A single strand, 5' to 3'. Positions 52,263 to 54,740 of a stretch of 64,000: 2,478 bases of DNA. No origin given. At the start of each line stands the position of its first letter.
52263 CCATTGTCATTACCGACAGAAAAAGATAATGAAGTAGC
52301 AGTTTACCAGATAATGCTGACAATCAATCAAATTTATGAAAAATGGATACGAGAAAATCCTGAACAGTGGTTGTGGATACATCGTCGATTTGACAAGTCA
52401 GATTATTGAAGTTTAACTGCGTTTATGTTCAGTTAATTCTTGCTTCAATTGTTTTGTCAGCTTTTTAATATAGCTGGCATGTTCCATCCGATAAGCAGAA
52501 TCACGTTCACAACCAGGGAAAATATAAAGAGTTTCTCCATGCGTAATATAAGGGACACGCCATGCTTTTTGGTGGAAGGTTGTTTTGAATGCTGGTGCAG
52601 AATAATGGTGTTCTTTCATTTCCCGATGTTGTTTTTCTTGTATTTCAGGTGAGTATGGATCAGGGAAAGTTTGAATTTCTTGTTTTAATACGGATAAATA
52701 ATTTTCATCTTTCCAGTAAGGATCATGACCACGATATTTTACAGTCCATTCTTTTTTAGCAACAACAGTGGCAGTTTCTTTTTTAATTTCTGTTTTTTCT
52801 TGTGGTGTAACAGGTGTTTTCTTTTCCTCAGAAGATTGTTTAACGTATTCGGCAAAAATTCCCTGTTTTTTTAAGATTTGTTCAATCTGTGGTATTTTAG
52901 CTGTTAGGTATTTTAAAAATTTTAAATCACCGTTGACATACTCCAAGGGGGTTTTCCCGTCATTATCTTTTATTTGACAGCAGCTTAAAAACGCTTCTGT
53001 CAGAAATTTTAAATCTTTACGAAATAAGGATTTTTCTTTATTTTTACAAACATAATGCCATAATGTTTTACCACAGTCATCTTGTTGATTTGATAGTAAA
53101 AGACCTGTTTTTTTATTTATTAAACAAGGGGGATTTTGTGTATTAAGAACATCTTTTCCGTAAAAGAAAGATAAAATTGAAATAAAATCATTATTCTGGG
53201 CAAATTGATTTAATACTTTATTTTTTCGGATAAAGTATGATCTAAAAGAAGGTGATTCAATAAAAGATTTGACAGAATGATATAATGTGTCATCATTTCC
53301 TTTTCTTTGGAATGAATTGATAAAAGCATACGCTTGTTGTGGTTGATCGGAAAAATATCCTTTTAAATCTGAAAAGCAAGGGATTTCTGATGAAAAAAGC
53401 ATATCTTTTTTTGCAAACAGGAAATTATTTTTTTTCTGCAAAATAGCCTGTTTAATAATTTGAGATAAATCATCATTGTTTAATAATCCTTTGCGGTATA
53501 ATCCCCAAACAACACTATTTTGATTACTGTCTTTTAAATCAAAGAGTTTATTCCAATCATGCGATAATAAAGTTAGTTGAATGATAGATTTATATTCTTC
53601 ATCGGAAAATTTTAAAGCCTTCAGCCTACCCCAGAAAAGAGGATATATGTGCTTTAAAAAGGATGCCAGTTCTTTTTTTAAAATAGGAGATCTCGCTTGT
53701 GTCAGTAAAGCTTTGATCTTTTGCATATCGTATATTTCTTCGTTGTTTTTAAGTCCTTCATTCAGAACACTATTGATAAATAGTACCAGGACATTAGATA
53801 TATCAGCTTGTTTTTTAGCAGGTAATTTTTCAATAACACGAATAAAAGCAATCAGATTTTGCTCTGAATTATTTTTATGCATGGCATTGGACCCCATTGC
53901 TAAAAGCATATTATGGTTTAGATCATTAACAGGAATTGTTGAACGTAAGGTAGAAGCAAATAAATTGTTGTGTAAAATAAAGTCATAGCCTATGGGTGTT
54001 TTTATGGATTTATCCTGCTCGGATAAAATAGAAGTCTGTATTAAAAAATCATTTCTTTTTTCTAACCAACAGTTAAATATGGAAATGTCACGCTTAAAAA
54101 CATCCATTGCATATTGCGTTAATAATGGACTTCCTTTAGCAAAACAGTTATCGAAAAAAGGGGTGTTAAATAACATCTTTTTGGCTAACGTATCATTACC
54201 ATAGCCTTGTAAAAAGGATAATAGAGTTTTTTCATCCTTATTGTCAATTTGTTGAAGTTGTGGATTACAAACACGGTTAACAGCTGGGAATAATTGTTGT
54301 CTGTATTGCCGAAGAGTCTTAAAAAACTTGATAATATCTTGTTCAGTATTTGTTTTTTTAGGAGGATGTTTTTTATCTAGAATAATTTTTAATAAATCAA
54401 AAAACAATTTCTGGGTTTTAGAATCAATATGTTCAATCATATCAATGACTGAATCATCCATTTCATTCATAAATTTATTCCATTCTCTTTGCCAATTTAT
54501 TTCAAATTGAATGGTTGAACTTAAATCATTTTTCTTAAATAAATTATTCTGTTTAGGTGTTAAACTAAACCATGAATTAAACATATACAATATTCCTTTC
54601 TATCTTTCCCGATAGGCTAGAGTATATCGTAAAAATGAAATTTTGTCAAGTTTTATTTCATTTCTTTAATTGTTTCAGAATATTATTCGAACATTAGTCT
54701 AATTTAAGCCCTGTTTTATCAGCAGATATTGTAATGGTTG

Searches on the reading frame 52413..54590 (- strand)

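Call 9: search_protein_families(library=pfam, proteins=[window:52413-54590:-], max_evalue=0.01)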
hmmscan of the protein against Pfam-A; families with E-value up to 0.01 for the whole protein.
window:52413-54590:- (725 aa): 2 families
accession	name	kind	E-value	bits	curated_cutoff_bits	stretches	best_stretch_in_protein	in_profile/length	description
PF12796.13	Ank_2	-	0.0013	19.7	27.3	1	501-565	23-82/90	Ankyrin repeats (3 copies)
PF16288.11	DUF4934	-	0.0032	18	27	0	394-470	33-101/102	Domain of unknown function (DUF4934)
